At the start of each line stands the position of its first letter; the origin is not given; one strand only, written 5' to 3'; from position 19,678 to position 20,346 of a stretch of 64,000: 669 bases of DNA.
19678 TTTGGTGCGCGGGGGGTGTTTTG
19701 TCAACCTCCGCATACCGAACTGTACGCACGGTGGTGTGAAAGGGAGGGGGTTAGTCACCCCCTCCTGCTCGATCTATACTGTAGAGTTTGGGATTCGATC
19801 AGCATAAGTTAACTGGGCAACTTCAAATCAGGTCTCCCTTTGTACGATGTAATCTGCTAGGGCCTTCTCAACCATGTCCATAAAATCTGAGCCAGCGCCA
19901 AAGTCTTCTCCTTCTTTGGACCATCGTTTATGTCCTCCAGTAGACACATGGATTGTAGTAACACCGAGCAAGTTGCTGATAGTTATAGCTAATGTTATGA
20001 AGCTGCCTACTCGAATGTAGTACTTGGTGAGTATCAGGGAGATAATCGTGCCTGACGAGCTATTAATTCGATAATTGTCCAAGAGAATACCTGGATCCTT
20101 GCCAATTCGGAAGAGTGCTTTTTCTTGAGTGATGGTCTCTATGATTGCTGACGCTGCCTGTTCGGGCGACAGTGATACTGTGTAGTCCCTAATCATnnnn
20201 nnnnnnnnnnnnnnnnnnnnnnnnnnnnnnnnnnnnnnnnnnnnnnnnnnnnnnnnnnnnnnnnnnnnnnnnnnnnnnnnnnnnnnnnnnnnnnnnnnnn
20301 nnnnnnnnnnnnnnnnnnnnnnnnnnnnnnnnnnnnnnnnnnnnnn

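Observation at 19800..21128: Low-GC, translationally coupled two-gene cassette: Tyr/Trp/Asn-rich secreted protein + small partner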

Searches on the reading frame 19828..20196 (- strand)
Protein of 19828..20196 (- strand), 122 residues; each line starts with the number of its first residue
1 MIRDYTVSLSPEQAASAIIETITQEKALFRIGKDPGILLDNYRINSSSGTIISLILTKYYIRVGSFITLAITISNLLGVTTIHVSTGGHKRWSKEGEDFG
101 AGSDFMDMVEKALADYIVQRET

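Call 4: search_protein_families(library=pfam, proteins=[window:19828-20196:-], max_evalue=1)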
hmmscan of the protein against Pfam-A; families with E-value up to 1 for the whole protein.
window:19828-20196:- (122 aa): 2 families
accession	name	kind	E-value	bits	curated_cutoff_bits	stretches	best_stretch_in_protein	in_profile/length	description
PF19524.4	DUF6054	-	0.00019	21.6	27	1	38-116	32-110/111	Family of unknown function (DUF6054)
PF10984.13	DUF2794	-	0.093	13.2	27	1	2-50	24-73/85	Protein of unknown function (DUF2794)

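Call 5: search_protein_families(library=ncbifam, proteins=[window:19828-20196:-], max_evalue=1)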
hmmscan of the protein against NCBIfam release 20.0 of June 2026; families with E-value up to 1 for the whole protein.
window:19828-20196:- (122 aa): 0 families

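Call 8: find_homologous_proteins(query=window:19828-20196:-)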
Query window:19828-20196:- (122 aa): 2 proteins with E <= 0.001 among 9 candidates.
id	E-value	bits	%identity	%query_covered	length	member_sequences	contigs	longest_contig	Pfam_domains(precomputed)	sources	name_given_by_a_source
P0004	1.3e-71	256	100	100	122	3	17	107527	-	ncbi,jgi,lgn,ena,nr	ncbi:MAG: hypothetical protein KGZ92_02575 [Firmicutes bacterium]|nr:hypothetical protein [Dethiobac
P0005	1.4e-58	214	83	99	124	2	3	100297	-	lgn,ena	-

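Call 15: find_homologous_proteins(query=A2, max_evalue=0.01)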
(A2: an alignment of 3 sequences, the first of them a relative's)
Query A2 (3 sequences) (122 aa, profile of the alignment): 16 proteins with E <= 0.01 among 646 candidates.
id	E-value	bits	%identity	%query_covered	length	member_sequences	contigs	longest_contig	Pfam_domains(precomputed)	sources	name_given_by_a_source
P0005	1.5e-67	243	83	99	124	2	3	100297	-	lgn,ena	-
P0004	1.5e-66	240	100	100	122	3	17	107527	-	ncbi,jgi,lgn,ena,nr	ncbi:MAG: hypothetical protein KGZ92_02575 [Firmicutes bacterium]|nr:hypothetical protein [Dethiobac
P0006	2.6e-60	220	46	97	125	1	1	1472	PF19524.5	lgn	-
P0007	2.9e-48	181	43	97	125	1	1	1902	PF19524.5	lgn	-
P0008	1.5e-44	169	44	97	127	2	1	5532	PF19524.5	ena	-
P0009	1.7e-39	153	45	99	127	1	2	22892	PF19524.5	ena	-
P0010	7.8e-39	151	55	99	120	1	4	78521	PF19524.5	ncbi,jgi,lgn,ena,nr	ncbi:MAG: Uncharacterized protein FD169_735 [Bacillota bacterium]|nr:MAG: Uncharacterized protein FD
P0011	2.2e-38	149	53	96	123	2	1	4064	-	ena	-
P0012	3.7e-38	148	51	98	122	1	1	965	-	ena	-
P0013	7.9e-38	147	54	97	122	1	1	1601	PF19524.5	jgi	-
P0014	2.1e-37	146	50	97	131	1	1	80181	-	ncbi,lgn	-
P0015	9.6e-37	144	54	93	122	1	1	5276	PF19524.5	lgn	-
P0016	1.1e-36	144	46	97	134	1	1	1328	-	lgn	-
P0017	7.1e-35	138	53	95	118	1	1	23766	PF19524.5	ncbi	-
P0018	3.8e-32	129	57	88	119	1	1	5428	PF19524.5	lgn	-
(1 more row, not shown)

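Call 16: find_encoding_contigs(protein=P0010, flank=6000, max_places=2)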
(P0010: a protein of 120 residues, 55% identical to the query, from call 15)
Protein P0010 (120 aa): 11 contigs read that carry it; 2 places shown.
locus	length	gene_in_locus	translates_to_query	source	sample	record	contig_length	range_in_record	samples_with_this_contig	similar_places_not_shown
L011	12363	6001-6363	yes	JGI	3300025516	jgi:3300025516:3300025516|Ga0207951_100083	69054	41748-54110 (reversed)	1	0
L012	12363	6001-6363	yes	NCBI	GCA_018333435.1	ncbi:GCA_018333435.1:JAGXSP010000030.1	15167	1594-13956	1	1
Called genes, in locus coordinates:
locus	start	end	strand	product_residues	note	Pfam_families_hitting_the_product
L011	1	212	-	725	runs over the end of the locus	PF00580:UvrD-helicase, PF01443:Viral_helicase1 (faint), PF13245:AAA_19, PF13604:AAA_30 (faint), PF13361:UvrD_C, PF13538:UvrD_C_2, PF21196:PcrA_UvrD_tudor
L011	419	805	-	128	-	PF00072:Response_reg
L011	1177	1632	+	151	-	PF01957:NfeD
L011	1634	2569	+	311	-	PF01145:Band_7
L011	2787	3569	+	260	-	PF20539:DUF6754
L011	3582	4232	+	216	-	-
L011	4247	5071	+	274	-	-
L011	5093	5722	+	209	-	-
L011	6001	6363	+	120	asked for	PF19524:DUF6054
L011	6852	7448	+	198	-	PF01206:TusA, PF02635:DsrE (faint)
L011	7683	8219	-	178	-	PF00583:Acetyltransf_1, PF13527:Acetyltransf_9 (weak), PF13673:Acetyltransf_10, PF13508:Acetyltransf_7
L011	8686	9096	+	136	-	-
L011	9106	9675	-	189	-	PF04970:LRAT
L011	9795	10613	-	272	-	PF12746:GNAT_acetyltran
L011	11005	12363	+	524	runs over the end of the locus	PF07075:NamZ_N, PF20732:NamZ_C, PF07833:Cu_amine_oxidN1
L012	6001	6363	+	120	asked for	PF19524:DUF6054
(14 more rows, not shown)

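Call 17: find_encoding_contigs(protein=P0014, flank=6000, max_places=2)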
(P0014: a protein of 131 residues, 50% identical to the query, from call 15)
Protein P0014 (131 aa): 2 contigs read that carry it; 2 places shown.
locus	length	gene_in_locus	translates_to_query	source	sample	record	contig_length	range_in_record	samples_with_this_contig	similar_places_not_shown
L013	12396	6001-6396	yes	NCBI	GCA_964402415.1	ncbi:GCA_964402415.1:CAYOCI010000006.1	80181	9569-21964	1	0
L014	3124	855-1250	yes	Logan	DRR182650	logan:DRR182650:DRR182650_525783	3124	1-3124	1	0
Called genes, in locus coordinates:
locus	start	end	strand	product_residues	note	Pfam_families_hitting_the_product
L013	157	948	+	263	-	-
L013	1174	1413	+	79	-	-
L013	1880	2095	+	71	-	-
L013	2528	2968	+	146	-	-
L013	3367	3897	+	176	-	PF00583:Acetyltransf_1, PF13527:Acetyltransf_9, PF13508:Acetyltransf_7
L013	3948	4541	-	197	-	PF00300:His_Phos_1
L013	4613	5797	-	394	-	PF01546:Peptidase_M20, PF07687:M20_dimer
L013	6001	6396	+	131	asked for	-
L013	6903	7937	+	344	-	-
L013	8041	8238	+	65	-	-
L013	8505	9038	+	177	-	-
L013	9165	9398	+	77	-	PF07866:DUF1653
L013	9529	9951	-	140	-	-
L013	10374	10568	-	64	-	PF09962:DUF2196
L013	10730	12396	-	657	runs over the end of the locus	PF02743:dCache_1, PF22673:MCP-like_PDC_1 (weak), PF00672:HAMP, PF00015:MCPsignal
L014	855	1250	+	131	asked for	-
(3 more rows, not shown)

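Call 18: find_encoding_contigs(protein=P0017, flank=6000, max_places=2)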
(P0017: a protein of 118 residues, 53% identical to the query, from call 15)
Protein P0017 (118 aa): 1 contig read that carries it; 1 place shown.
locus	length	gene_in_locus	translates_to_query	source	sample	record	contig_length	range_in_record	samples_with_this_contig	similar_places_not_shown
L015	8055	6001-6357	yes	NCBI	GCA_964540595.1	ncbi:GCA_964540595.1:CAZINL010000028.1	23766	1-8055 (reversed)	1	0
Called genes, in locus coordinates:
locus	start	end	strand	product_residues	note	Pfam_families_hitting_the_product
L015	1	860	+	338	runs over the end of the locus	PF07949:YbbR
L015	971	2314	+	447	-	PF02878:PGM_PMM_I, PF02879:PGM_PMM_II, PF02880:PGM_PMM_III, PF00408:PGM_PMM_IV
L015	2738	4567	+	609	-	PF13522:GATase_6, PF13537:GATase_7, PF01380:SIS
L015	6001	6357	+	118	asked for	PF19524:DUF6054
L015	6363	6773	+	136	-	-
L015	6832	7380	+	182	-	PF00702:Hydrolase (weak), PF13242:Hydrolase_like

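Call 19: find_encoding_contigs(protein=P0009, flank=6000, max_places=2)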
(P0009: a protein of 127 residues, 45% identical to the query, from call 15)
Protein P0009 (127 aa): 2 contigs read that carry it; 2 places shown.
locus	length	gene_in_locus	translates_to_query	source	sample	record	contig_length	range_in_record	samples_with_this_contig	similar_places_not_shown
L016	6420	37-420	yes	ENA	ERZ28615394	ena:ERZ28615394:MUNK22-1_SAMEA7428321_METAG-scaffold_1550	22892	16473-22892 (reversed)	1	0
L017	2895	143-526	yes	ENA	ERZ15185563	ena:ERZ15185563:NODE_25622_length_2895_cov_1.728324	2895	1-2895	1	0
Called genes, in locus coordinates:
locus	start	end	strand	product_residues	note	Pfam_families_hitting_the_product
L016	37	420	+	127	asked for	PF19524:DUF6054 (faint)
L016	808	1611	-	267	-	PF13489:Methyltransf_23, PF05175:MTS (faint), PF03848:TehB (weak), PF13847:Methyltransf_31, PF08241:Methyltransf_11, PF08242:Methyltransf_12, PF13649:Methyltransf_25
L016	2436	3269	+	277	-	PF13527:Acetyltransf_9 (weak), PF00583:Acetyltransf_1, PF13508:Acetyltransf_7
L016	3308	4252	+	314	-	PF00583:Acetyltransf_1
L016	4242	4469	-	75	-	PF00583:Acetyltransf_1, PF13508:Acetyltransf_7, PF13673:Acetyltransf_10 (weak)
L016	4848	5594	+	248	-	PF13476:AAA_23, PF00005:ABC_tran (weak), PF02463:SMC_N (faint), PF13555:AAA_29 (faint), PF13304:AAA_21, PF13175:AAA_15 (weak)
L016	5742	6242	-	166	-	PF13302:Acetyltransf_3 (weak), PF00583:Acetyltransf_1, PF13673:Acetyltransf_10, PF13508:Acetyltransf_7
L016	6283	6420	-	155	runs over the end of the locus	PF13238:AAA_18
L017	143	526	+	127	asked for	PF19524:DUF6054 (faint)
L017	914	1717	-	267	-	PF13489:Methyltransf_23, PF05175:MTS (faint), PF03848:TehB (weak), PF13847:Methyltransf_31, PF08241:Methyltransf_11, PF08242:Methyltransf_12, PF13649:Methyltransf_25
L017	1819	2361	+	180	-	PF10469:AKAP7_NLS (weak), PF02834:LigT_PEase, PF13563:2_5_RNA_ligase2, PF02834:LigT_PEase (weak)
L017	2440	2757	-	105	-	-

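Call 26: search_solved_structures(query=A3, max_evalue=10)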
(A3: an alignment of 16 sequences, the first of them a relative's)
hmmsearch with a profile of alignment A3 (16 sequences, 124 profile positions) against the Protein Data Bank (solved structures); distinct sequences matched with E-value up to 10: 16.
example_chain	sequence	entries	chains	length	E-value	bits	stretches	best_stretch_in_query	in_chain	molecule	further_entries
6xu6_AO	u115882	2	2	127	1.2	12.4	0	64-95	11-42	40S ribosomal protein S14a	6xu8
7pzy_P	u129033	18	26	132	1.4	12.2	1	63-96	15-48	Ribosomal 40S subunit protein S14B | 40S ribosomal protein S14-A | Small ribosomal subunit protein uS11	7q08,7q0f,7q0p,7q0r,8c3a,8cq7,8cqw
6xu7_AO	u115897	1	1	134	1.4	12.2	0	64-95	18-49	40S ribosomal protein S14a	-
7suk_NG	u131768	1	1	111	1.7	11.9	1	64-96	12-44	40S ribosomal protein S14-B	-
4v6w_AO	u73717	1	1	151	1.9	11.8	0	64-95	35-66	40S ribosomal protein S14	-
4v7h_AK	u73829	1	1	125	2.1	11.6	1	64-96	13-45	40S ribosomal protein S14(A)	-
5i4l_C4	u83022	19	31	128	2.4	11.4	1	64-96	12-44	40S ribosomal protein S14-B | 40S Ribosomal Protein S14 | 40S ribosomal protein S14-A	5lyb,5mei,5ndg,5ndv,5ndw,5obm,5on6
4uer_K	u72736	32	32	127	2.5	11.4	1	64-96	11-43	US11 | 40S ribosomal protein S14-A | 40S ribosomal protein S14-B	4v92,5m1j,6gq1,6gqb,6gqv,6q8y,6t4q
4u3m_C4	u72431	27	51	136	2.6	11.3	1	64-95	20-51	40S ribosomal protein S14-A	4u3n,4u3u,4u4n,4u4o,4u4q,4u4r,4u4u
5it7_O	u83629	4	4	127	2.6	11.3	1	63-96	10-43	40S ribosomal protein S14 | Ribosomal protein uS14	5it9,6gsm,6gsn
3j6x_14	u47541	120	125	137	2.6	11.3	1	64-95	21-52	40S ribosomal protein S14 | 40S ribosomal protein rpS14 (S11p) | 40S ribosomal protein S14-A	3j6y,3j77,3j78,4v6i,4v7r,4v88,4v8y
3j80_O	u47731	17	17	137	2.7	11.3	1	63-96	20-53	uS11 | 40S ribosomal protein S14 | Small ribosomal subunit protein uS11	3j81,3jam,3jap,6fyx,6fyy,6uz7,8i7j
9eho_PP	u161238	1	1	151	2.7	11.3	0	64-95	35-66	40S ribosomal protein S14a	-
6hhq_P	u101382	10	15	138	2.7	11.3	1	64-96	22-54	40S ribosomal protein S14-B | Small ribosomal subunit protein uS11B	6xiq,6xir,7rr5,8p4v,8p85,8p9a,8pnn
9spj_ZF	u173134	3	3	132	2.8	11.2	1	64-96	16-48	Small ribosomal subunit protein uS11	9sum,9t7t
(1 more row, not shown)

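Call 28: search_protein_families(library=phrogs, proteins=[window:19828-20196:-], max_evalue=1)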
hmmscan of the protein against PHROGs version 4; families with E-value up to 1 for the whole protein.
window:19828-20196:- (122 aa): 1 family
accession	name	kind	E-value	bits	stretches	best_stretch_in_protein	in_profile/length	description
phrog_25410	-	unknown function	2.4e-06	28.5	1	37-118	31-110/110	-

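Call 29: search_protein_families(library=padloc, proteins=[window:19828-20196:-], max_evalue=1)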
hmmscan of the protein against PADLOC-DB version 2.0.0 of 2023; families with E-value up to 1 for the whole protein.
window:19828-20196:- (122 aa): 0 families

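Call 32: predict_structure(alignment_id=A3)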
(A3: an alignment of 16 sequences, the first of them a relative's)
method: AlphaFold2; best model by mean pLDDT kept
length: 122 residues; sequences in the alignment: 16
mean_pLDDT: 87.2   pTM: 0.81
mean pLDDT of the five models: 87.2, 87.1, 86.5, 86.1, 84.7
residues with pLDDT >= 90: 80; 70-90: 23; 50-70: 15; < 50: 4
segments of 3 or more residues with pLDDT < 50: 28-31
pLDDT, mean of each block of 10 residues (from residue 1): 95 97 68 79 96 94 88 96 86 66 91 94 75
secondary structure, 60 per line:
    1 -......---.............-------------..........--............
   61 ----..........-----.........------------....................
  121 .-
elements in order: E2-7 H11-23 E37-46 E49-60 E65-74 E80-88 H101-116 E117-121

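Call 38: find_encoding_contigs(protein=P0008, flank=6000, max_places=2)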
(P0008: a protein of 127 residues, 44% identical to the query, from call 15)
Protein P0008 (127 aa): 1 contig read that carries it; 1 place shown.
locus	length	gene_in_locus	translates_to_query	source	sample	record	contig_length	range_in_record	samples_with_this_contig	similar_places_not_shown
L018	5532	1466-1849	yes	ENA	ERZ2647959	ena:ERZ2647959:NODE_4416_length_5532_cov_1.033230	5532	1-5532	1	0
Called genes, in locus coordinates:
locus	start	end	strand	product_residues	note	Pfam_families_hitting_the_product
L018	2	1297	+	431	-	?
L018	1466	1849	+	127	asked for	PF19524:DUF6054 (weak)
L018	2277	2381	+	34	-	-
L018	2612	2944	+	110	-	-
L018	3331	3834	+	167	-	PF06182:ABC2_membrane_6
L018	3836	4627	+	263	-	PF06182:ABC2_membrane_6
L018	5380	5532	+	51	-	?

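Call 39: find_encoding_contigs(protein=P0007, flank=6000, max_places=2)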
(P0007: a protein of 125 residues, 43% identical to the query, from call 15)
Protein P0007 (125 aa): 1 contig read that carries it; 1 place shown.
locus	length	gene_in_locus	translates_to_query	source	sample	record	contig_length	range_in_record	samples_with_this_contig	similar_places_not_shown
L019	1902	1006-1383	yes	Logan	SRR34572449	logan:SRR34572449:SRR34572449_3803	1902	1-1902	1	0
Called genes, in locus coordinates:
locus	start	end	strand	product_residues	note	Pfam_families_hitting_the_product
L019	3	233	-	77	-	?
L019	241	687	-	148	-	PF00293:NUDIX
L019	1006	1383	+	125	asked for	PF19524:DUF6054 (weak)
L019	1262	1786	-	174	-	-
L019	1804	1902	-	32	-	?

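Call 52: search_dna_similar(query=window:19828-20196:-, collection=phages, mode=protein, max_evalue=1)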
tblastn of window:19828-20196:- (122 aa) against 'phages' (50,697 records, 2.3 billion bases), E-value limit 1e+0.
No match.

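Call 54: search_dna_similar(query=window:19828-20196:-, collection=plasmids, mode=protein, max_evalue=1)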
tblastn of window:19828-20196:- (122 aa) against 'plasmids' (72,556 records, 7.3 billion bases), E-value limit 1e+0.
No match.

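Call 55: find_related_loci(query=A3, collection=viral_contigs, flank=6000)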
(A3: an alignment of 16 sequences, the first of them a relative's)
Query A3 (122 aa) in viral_contigs; peptide patterns used: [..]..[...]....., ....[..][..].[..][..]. (x = any residue, [..] = any of these).
2 stretches matched a pattern, but none encodes a relative of the query by tblastn (E <= 1e-3).

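Call 59: fold_search(model_id=the predicted structure, library=pdb)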
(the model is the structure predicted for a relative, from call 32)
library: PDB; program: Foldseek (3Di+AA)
matches with E <= 10: 1183; with E <= 0.001: 0
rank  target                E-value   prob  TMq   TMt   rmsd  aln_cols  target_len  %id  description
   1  8z9d_P                1.4e-03  1.00  0.47  0.33   8.6       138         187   15  cryo-EM structure of PSII-LHCII megacomplex from spinach (released 2024-11-13)
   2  6sjj_A                1.6e-03  0.97  0.38  0.31  11.1       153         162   12  A new modulated crystal structure of ANS complex of St John's wort Hyp-1 protein with 36 protein molecules in the asym (released 2020-06-24)
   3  6ka2_B                3.0e-03  0.98  0.39  0.34  13.9       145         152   12  Crystal structure of a Thebaine synthase from Papaver somniferum in complex with TBN (released 2020-06-24)
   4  4rth_B                3.4e-03  1.00  0.48  0.37   8.0       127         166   17  The crystal structure of PsbP from Zea mays (released 2015-03-11)
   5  4rth_A                4.0e-03  1.00  0.48  0.37   7.9       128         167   17  The crystal structure of PsbP from Zea mays (released 2015-03-11)
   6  9grx_0                4.7e-03  1.00  0.42  0.34   8.8       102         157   11  NDH-PSI-LHCI supercomplex from S. oleracea (released 2025-02-12)
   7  6v8h_G                5.0e-03  0.97  0.40  0.35  11.0       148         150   10  Crystal structure of Ara h 8.0201 (released 2020-12-16)
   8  6ka3_A                5.3e-03  0.92  0.36  0.31  11.6       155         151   11  Crystal structure of a Thebaine synthase from Papaver somniferum (released 2020-06-24)
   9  6v8l_A                5.6e-03  0.96  0.40  0.36  11.1       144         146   10  Crystal structure of Ara h 8.0201 (released 2020-12-16)
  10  7f9o_a                6.2e-03  1.00  0.50  0.42   8.5       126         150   11  PSI-NDH supercomplex of Barley (released 2021-12-22)
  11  6v8l_B                7.4e-03  1.00  0.51  0.44  12.2       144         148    8  Crystal structure of Ara h 8.0201 (released 2020-12-16)
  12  1b6f_MODEL_1_A        8.7e-03  0.97  0.43  0.35  11.3       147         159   10  BIRCH POLLEN ALLERGEN BET V 1 (released 2000-01-17)
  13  6v8m_A                8.7e-03  0.92  0.39  0.34  11.1       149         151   10  Crystal structure of Ara h 8.0201 (released 2020-12-16)
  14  6v8s_J                8.7e-03  0.90  0.37  0.32  11.7       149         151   11  Crystal structure of Ara h 8.0201 (released 2020-12-16)
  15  1v2b_B                9.8e-03  0.99  0.46  0.38   9.1       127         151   16  Crystal Structure of PsbP Protein in the Oxygen-Evolving Complex of Photosystem II from Higher Plants (released 2004-05-18)
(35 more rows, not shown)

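Call 60: find_encoding_contigs(protein=P0016, flank=6000, max_places=2)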
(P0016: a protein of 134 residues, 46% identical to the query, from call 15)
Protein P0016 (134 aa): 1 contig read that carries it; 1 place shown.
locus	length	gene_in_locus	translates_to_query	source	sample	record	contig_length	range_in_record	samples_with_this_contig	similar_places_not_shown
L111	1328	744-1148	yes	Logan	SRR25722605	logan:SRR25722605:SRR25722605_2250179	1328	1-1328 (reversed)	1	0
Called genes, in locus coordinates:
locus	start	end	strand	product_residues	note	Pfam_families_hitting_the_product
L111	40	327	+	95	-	-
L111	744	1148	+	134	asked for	-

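Call 61: find_encoding_contigs(protein=P0011, flank=6000, max_places=2)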
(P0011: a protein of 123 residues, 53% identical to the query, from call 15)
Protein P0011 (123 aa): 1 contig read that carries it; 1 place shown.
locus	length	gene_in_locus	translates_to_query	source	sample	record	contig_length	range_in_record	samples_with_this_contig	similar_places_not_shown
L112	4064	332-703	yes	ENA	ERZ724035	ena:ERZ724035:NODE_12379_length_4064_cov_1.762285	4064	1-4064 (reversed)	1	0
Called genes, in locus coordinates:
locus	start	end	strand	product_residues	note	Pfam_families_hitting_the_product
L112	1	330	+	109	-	?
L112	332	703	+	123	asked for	-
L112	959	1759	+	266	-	PF04205:FMN_bind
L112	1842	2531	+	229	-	PF00072:Response_reg, PF00196:GerE, PF08281:Sigma70_r4_2 (weak)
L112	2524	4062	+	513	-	?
